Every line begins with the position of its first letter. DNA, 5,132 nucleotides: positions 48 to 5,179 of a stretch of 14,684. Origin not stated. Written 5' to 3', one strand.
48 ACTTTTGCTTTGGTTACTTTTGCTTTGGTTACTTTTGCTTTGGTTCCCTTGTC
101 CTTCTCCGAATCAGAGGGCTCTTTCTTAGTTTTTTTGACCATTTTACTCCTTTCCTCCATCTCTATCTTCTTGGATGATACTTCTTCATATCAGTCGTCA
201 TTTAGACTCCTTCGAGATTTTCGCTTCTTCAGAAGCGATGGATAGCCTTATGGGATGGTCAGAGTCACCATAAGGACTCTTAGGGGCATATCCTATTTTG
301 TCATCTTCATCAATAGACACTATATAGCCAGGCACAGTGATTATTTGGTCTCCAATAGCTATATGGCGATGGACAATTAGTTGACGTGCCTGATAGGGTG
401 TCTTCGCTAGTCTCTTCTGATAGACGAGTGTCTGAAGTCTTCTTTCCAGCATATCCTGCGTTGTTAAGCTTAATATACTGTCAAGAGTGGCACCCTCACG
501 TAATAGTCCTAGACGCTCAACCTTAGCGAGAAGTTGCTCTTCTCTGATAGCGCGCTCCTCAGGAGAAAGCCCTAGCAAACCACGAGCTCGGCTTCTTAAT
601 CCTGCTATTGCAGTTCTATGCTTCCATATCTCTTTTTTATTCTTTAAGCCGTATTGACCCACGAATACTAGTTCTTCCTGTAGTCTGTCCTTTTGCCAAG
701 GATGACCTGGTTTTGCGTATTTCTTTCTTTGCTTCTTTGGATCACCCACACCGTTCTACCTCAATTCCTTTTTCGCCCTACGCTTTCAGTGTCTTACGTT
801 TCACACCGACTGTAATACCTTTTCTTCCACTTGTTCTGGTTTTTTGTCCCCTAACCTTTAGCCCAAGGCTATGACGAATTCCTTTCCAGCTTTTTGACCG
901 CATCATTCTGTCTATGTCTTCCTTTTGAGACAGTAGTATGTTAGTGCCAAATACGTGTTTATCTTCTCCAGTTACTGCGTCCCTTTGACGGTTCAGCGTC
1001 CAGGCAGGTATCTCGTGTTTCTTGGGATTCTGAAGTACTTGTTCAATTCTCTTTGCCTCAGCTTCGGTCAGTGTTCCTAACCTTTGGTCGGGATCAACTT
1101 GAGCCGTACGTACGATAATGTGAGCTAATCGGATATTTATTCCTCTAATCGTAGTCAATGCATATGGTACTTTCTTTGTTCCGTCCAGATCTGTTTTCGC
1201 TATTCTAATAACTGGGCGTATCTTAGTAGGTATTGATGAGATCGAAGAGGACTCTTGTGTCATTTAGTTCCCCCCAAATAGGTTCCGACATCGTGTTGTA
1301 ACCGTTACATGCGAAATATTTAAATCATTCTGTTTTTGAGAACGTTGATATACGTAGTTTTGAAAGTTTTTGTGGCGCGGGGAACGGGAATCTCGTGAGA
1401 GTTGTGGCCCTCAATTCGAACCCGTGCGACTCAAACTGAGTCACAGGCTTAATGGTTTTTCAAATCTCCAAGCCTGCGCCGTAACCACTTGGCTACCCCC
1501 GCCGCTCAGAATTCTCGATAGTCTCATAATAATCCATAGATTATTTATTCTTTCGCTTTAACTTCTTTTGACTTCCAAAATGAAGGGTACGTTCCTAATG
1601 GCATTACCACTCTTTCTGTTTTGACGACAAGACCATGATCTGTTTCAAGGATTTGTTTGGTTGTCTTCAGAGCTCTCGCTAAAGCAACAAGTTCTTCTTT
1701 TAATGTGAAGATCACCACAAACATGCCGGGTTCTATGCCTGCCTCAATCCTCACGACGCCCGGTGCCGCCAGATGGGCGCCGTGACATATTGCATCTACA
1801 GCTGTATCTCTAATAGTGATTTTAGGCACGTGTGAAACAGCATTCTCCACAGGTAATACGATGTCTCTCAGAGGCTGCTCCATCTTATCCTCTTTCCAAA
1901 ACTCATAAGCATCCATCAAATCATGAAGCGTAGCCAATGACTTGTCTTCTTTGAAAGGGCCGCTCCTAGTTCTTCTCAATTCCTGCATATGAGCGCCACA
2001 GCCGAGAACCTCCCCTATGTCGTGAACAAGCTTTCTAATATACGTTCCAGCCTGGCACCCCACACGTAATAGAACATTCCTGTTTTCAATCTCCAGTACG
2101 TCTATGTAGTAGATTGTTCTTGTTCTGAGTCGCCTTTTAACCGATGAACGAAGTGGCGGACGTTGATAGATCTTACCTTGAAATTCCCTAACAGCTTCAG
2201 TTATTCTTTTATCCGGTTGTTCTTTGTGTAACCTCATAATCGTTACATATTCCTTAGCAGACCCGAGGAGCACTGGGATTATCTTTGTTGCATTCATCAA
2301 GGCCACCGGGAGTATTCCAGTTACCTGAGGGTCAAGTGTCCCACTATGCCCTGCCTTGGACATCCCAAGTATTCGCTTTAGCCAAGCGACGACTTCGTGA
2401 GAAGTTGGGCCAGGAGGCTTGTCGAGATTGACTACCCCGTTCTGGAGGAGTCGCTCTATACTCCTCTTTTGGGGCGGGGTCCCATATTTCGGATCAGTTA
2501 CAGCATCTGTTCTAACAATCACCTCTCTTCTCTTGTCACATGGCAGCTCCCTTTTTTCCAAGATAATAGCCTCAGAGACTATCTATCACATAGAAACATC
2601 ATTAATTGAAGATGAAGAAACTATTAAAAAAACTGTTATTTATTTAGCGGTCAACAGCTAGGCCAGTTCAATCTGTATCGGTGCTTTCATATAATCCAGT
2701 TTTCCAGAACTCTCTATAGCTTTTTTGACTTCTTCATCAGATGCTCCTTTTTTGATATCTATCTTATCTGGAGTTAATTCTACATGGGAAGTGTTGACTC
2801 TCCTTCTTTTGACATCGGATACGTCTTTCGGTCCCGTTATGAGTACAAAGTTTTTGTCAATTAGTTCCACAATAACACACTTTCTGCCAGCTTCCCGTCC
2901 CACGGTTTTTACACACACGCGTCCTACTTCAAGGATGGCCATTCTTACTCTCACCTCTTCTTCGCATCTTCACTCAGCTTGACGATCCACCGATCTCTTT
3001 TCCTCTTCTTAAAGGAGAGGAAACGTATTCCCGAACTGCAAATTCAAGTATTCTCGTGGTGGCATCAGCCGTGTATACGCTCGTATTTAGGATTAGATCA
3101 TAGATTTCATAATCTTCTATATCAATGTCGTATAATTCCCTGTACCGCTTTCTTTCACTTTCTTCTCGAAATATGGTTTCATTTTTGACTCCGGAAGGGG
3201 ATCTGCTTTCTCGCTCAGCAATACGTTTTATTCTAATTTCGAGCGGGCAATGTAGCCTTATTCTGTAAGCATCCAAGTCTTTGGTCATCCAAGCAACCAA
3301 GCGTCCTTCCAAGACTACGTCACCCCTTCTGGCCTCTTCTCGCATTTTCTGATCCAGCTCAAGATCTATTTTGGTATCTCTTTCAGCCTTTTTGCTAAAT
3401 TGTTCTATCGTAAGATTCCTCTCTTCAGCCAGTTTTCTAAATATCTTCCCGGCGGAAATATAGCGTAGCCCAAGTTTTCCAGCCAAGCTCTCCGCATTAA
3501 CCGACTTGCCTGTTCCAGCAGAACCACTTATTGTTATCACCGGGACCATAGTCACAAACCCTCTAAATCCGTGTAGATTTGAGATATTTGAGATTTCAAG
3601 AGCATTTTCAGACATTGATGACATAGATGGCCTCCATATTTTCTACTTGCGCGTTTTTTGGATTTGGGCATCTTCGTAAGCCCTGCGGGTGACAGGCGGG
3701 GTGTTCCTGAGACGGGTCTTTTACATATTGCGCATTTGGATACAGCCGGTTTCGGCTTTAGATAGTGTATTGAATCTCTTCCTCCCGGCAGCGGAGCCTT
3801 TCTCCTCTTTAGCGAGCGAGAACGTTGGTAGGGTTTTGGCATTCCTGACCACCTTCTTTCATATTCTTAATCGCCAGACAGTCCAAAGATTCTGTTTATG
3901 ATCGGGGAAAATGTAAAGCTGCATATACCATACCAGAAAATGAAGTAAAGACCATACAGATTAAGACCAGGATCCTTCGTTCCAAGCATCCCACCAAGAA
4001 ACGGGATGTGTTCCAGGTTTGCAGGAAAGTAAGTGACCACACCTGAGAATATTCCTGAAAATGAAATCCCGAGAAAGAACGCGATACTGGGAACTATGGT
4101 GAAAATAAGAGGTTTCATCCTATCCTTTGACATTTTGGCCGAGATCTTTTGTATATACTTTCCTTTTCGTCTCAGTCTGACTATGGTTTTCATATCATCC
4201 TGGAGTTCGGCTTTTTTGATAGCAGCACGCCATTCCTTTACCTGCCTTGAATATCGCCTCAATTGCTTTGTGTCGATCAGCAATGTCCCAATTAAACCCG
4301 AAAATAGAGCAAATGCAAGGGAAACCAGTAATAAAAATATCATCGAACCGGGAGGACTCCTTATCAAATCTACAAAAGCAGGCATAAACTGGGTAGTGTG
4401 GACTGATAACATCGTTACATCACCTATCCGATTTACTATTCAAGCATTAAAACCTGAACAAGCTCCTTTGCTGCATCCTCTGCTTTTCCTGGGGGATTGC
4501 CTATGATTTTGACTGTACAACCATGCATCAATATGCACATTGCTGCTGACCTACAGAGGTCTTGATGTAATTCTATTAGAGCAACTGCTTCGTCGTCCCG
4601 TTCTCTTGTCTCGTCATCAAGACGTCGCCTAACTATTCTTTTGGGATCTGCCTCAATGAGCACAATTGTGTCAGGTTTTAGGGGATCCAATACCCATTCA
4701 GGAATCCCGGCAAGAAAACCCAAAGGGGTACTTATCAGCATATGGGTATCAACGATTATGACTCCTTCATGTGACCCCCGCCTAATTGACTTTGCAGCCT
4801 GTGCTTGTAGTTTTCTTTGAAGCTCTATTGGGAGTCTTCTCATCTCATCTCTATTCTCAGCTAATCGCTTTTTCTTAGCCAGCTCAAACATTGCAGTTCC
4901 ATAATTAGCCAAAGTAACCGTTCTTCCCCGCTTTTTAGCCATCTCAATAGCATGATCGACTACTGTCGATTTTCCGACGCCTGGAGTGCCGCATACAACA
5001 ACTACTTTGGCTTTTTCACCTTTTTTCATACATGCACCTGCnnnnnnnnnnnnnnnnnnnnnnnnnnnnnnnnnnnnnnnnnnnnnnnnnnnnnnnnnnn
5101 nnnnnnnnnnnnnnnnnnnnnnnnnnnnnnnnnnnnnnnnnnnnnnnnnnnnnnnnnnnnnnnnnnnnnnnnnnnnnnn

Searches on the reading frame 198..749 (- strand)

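Call 7: search_protein_families(library=ncbifam, proteins=[window:198-749:-], max_evalue=0.01)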
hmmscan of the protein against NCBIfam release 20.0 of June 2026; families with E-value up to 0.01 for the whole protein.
window:198-749:- (183 aa): 4 families
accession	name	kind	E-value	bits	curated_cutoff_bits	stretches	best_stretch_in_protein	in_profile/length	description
NF003139.0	PRK04051.1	equivalog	4.2e-69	232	138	1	1-175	1-175/179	30S ribosomal protein S4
TIGR01018.1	uS4_arch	equivalog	2.6e-63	212.8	82.25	1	1-160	1-161/162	30S ribosomal protein S4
NF003717.0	PRK05327.1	equivalog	8.6e-12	45.3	116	1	99-147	88-136/202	30S ribosomal protein S4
TIGR01017.1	rpsD_bact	equivalog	6.5e-11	42.3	177.2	1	99-147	86-134/200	30S ribosomal protein S4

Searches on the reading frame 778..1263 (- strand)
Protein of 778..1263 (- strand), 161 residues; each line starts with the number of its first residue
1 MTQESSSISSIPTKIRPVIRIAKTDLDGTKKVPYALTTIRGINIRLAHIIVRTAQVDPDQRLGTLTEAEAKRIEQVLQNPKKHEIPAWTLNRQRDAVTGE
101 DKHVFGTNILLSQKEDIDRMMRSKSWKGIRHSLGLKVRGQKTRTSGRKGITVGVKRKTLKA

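Call 7: search_protein_families(library=ncbifam, proteins=[window:778-1263:-], max_evalue=0.01)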
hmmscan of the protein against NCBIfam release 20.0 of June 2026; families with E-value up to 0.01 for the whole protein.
window:778-1263:- (161 aa): 3 families
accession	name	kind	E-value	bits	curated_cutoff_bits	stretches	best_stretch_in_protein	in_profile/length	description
NF003140.0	PRK04053.1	equivalog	1.4e-57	194.2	159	1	13-158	7-151/157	30S ribosomal protein S13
TIGR03629.1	uS13_arch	equivalog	5e-55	185.7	175.55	1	15-157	2-143/144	30S ribosomal protein S13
TIGR03631.1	uS13_bact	equivalog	1.7e-16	60.7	130.45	2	20-81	1-62/113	30S ribosomal protein S13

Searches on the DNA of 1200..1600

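Call 59: search_rna_families(source=window, start=1200, end=1600, threshold=evalue, max_evalue=1, show_alignments=1)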
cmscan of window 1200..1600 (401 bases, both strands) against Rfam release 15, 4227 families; matches with E-value up to 1: 0.
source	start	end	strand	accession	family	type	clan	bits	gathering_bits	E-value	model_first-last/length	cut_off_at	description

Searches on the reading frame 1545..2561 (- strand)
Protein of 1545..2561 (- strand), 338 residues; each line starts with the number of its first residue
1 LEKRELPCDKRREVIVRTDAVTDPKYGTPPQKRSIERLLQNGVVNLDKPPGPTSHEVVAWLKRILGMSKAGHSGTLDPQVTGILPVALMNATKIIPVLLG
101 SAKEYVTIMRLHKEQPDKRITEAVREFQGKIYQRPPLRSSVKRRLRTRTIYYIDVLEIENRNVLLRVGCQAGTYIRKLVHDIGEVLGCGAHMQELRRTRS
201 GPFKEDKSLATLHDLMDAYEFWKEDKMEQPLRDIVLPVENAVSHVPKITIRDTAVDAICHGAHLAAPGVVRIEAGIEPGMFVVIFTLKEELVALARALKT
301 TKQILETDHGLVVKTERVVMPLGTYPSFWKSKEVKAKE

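Call 4: search_protein_families(library=pfam, proteins=[window:1545-2561:-])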
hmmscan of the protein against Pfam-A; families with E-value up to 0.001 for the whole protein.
window:1545-2561:- (338 aa): 5 families
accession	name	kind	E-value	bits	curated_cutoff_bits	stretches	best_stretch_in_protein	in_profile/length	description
PF16198.10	TruB_C_2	-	1.5e-28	99.1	29.3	1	176-242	1-65/66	tRNA pseudouridylate synthase B C-terminal domain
PF01509.24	TruB_N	-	1.8e-27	97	27.3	1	62-175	1-149/149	TruB family pseudouridylate synthase (N terminal domain)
PF08068.17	DKCLD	-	8.1e-19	67.9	27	1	9-58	7-58/58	DKCLD (NUC011) domain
PF01472.26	PUA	-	9.4e-19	67.6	24.8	1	246-318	1-73/74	PUA domain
PF21238.2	Pus10_C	-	4.1e-09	36.8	27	1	102-180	123-203/232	Pus10, C-terminal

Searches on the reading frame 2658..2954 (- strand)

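Call 7: search_protein_families(library=ncbifam, proteins=[window:2658-2954:-], max_evalue=0.01)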
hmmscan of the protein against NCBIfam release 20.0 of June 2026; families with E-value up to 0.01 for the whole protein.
window:2658-2954:- (98 aa): 1 family
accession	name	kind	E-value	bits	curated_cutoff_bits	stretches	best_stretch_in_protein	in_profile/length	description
NF003320.0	PRK04333.1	equivalog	2.7e-37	126.8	87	1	5-93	1-85/88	50S ribosomal protein L14e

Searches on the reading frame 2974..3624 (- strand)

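Call 4: search_protein_families(library=pfam, proteins=[window:2974-3624:-])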
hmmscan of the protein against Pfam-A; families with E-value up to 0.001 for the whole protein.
window:2974-3624:- (216 aa): 5 families
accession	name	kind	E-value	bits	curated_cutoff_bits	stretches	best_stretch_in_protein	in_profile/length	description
PF13189.12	Cytidylate_kin2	-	3.2e-23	83.2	28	1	29-182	1-175/176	Cytidylate kinase-like family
PF13238.12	AAA_18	-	2.6e-14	54.2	29.4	1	30-143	1-116/128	AAA domain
PF13207.12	AAA_17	-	4.7e-14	53.3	27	1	34-145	2-129/136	AAA domain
PF02224.24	Cytidylate_kin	-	4.5e-07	30.2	26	1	30-66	1-37/211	Cytidylate kinase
PF13671.12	AAA_33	-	0.00025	21.8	27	0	29-101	1-70/143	AAA domain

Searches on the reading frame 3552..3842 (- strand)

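Call 7: search_protein_families(library=ncbifam, proteins=[window:3552-3842:-], max_evalue=0.01)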
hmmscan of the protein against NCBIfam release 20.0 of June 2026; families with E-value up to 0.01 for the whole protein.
window:3552-3842:- (96 aa): 1 family
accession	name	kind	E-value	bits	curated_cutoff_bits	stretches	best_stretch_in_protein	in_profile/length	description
NF003143.0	PRK04059.1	equivalog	3.8e-27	94.6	97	1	1-87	1-87/89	50S ribosomal protein L34e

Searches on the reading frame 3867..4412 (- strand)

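Call 4: search_protein_families(library=pfam, proteins=[window:3867-4412:-])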
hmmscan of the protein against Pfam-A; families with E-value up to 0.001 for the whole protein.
window:3867-4412:- (181 aa): 1 family
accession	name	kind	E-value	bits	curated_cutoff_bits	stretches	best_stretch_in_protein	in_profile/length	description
PF01956.21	EMC3_TMCO1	-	2.9e-20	73.2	27.1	1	24-178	16-167/169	Integral membrane protein EMC3/TMCO1-like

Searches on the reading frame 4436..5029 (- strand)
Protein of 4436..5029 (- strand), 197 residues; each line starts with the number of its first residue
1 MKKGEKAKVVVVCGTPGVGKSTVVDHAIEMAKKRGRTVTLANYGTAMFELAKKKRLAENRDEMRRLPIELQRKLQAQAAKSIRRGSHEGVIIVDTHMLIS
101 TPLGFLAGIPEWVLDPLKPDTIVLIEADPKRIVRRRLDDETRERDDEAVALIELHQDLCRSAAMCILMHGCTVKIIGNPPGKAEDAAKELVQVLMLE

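Call 4: search_protein_families(library=pfam, proteins=[window:4436-5029:-])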
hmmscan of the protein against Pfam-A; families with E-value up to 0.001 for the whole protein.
window:4436-5029:- (197 aa): 11 families
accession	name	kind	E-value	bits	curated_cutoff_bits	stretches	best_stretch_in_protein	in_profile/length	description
PF13207.12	AAA_17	-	2.7e-35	122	27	1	14-150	2-133/136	AAA domain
PF13238.12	AAA_18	-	9.5e-09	36.2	29.4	1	10-145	1-117/128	AAA domain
PF13521.12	AAA_28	-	4.1e-08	34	27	1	10-162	2-149/164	AAA domain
PF13245.12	AAA_19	-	5.6e-06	27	25.1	1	6-94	10-97/134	AAA domain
PF03308.22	MeaB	-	6e-05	22.6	23.1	1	3-39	29-65/273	Methylmalonyl Co-A mutase-associated GTPase MeaB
PF13401.12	AAA_22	-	7.5e-05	23.5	27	1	6-94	4-91/130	AAA domain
PF13671.12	AAA_33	-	0.00013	22.7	27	1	9-100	1-83/143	AAA domain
PF13191.12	AAA_16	-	0.00015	22.7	32.6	1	5-63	23-85/167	AAA ATPase domain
PF03266.21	NTPase_1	-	0.00015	22.1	23.9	1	10-38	2-30/168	NTPase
PF20720.3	nSTAND3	-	0.00038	20.6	27.2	1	3-38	13-48/155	Novel STAND NTPase 3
PF03029.23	ATP_bind_1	-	0.00055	20.2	27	0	12-47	1-36/240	Conserved hypothetical ATP binding protein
